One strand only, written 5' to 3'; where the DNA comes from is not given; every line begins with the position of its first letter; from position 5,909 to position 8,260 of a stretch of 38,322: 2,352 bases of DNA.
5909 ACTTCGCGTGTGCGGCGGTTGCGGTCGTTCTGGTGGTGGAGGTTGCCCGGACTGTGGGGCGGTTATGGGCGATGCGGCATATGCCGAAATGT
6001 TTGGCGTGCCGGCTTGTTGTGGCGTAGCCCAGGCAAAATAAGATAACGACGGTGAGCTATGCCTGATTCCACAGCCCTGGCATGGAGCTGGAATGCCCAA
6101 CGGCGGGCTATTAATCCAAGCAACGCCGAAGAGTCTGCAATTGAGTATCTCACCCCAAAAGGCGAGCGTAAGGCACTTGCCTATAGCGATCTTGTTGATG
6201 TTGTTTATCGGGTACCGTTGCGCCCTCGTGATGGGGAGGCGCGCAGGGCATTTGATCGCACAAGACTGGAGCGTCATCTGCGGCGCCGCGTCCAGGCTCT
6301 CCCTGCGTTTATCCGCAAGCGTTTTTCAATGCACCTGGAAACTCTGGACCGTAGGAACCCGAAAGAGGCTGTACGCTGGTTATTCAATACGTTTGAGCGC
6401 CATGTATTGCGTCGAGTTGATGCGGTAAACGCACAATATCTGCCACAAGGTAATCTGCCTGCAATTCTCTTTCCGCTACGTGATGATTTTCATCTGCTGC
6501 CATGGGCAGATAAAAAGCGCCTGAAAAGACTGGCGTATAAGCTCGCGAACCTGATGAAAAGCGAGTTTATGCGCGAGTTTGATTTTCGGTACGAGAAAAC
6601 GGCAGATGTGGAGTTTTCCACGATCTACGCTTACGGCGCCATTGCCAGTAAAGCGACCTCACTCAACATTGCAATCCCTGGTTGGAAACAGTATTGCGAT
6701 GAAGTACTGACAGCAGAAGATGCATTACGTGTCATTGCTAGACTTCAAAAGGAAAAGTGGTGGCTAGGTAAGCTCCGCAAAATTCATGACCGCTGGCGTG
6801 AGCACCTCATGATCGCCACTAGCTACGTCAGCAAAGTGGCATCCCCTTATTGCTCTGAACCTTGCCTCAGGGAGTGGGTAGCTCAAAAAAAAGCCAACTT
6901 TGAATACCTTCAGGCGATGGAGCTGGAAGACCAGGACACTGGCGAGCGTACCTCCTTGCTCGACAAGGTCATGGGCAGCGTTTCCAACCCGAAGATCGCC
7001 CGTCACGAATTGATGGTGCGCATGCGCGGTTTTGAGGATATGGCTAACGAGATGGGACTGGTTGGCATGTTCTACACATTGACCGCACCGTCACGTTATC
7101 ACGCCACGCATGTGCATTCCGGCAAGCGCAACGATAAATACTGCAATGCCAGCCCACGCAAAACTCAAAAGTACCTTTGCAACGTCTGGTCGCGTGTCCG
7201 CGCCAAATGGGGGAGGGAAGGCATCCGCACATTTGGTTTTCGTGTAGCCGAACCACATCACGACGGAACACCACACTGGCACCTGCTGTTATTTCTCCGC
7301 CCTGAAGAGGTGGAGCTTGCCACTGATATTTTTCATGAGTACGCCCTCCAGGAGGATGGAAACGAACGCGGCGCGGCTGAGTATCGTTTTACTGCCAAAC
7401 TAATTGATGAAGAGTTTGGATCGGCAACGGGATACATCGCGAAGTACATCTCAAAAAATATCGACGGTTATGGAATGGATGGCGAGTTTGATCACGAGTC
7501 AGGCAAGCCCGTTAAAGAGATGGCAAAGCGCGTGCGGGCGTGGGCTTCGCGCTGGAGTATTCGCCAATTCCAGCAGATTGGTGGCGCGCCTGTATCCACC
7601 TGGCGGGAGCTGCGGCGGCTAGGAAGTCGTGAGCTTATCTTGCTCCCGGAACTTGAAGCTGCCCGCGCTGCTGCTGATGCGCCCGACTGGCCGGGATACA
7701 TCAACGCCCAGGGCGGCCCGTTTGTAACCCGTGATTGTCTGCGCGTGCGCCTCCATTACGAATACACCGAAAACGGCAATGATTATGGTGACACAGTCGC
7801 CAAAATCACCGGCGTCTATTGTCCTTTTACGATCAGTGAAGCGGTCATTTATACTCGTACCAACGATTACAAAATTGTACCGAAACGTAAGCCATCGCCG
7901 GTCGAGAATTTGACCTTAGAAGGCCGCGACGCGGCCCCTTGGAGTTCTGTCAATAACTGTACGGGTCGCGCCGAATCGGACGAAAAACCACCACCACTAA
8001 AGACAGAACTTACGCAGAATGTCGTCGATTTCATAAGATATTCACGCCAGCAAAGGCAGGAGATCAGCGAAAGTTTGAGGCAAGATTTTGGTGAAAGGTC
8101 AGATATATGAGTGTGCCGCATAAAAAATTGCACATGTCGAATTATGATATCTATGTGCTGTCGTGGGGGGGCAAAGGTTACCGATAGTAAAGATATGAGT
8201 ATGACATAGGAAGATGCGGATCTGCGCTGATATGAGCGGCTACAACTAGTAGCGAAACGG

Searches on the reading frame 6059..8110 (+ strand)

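Call 47: search_protein_families(library=phrogs, proteins=[window:6059-8110:+], max_evalue=0.001)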
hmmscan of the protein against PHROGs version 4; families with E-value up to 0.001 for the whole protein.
window:6059-8110:+ (683 aa): 6 families
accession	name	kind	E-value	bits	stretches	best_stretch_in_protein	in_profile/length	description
phrog_91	-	DNA, RNA and nucleotide metabolism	9.9e-253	842.4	1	3-674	27-682/852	nicking at origin of replication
phrog_6857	-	unknown function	1e-164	551.1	1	217-678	178-655/855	-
phrog_28319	-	unknown function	1.4e-40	140.4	1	382-567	7-201/342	-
phrog_14675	-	unknown function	1.4e-14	55.1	1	547-642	2-95/222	-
phrog_14885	-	unknown function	3.4e-11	44.1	1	528-635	21-124/246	-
phrog_12979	-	unknown function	2.2e-09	38.4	1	66-212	45-188/189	-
